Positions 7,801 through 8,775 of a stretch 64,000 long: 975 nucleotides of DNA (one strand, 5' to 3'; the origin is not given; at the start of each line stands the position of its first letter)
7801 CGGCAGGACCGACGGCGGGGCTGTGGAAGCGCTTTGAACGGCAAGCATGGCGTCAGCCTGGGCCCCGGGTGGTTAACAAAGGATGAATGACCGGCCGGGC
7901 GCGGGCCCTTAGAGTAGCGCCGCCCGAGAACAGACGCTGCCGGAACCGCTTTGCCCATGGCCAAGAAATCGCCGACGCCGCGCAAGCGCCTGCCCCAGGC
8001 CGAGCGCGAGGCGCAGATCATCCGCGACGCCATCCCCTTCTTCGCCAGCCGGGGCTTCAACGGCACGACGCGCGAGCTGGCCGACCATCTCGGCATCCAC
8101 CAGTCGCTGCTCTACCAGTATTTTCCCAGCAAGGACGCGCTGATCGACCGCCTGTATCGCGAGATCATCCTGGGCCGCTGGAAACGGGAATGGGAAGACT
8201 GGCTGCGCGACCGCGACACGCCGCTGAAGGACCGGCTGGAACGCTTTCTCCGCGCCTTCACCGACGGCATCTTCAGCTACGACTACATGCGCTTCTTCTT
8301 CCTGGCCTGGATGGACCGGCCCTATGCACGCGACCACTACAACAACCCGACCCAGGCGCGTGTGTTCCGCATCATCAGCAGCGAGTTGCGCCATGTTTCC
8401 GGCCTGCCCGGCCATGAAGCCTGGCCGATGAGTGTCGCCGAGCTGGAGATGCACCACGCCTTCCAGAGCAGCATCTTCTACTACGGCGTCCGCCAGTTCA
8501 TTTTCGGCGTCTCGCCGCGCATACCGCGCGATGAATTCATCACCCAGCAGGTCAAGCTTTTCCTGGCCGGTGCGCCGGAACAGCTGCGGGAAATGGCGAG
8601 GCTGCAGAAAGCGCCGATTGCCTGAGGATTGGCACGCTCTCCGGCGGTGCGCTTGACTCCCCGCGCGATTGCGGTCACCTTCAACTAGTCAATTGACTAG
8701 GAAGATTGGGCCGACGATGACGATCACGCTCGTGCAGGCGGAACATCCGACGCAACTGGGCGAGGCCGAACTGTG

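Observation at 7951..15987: TetR-controlled two-component flavin monooxygenase set (two ACAD-fold oxygenases plus a flavin reductase) co-localised and co-operonic with a cytoplasmic BisC-like molybdopterin S-/N-oxide reductase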

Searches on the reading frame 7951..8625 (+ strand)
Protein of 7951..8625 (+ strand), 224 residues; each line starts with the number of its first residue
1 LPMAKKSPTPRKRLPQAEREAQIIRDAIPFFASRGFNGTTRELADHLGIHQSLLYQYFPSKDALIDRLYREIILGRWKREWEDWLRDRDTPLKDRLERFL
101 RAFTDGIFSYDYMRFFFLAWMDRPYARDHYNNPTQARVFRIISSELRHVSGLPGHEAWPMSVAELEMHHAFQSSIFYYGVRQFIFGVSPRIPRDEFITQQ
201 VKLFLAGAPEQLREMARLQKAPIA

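Call 4: search_protein_families(library=pfam, proteins=[window:7951-8625:+])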
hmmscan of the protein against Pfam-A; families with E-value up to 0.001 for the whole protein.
window:7951-8625:+ (224 aa): 1 family
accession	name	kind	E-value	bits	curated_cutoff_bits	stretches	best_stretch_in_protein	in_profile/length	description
PF00440.29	TetR_N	-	9.3e-11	41.8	24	1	23-67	1-46/47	Bacterial regulatory proteins, tetR family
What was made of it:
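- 7957..8625 (+): TetR-family regulator (222 aa), first gene of the variable cassette. PF00440 E 9e-11 (call 4).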

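Call 5: search_protein_families(library=ncbifam, proteins=[window:7951-8625:+])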
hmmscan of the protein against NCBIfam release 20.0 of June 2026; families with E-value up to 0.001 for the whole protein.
window:7951-8625:+ (224 aa): 10 families
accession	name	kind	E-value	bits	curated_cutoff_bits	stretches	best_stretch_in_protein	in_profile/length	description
NF010319.1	PRK13756.1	equivalog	1.1e-07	31.9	265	1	21-85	5-77/199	tetracycline resistance transcriptional repressor TetR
NF053731.1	TransRegFasRMycb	equivalog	1.1e-06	28.6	330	1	12-65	5-59/199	HTH-type transcriptional activator FasR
TIGR03968.1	mycofact_TetR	equivalog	4.1e-06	26.5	224.9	1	15-64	6-56/190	mycofactocin system transcriptional regulator MftR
NF051457.1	acryl_TF_AcuR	equivalog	1.1e-05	24.8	247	1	10-114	9-113/204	acrylate utilization transcriptional regulator AcuR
TIGR03384.1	betaine_BetI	equivalog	2.8e-05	23.9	201.3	1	16-146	6-130/189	choline-binding transcriptional repressor BetI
NF050111.1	TransRegSACE7040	equivalog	0.00011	22.2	250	1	19-69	2-53/186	SACE_7040 family transcriptional regulator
NF037937.1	septum_RefZ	equivalog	0.00031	20.7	180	1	22-70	3-52/195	forespore capture DNA-binding protein RefZ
TIGR03613.1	RutR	equivalog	0.00034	20.5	368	1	11-72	2-63/202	pyrimidine utilization regulatory protein R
NF011584.0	PRK15008.1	equivalog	0.00046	20.1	230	1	6-73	7-74/212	HTH-type transcriptional regulator RutR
NF007015.0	PRK09480.1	equivalog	0.00086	18.9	120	0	12-68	4-61/197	nucleoid occlusion factor SlmA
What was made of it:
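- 7957..8625 (+): It matches no NCBIfam equivalog (call 5).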
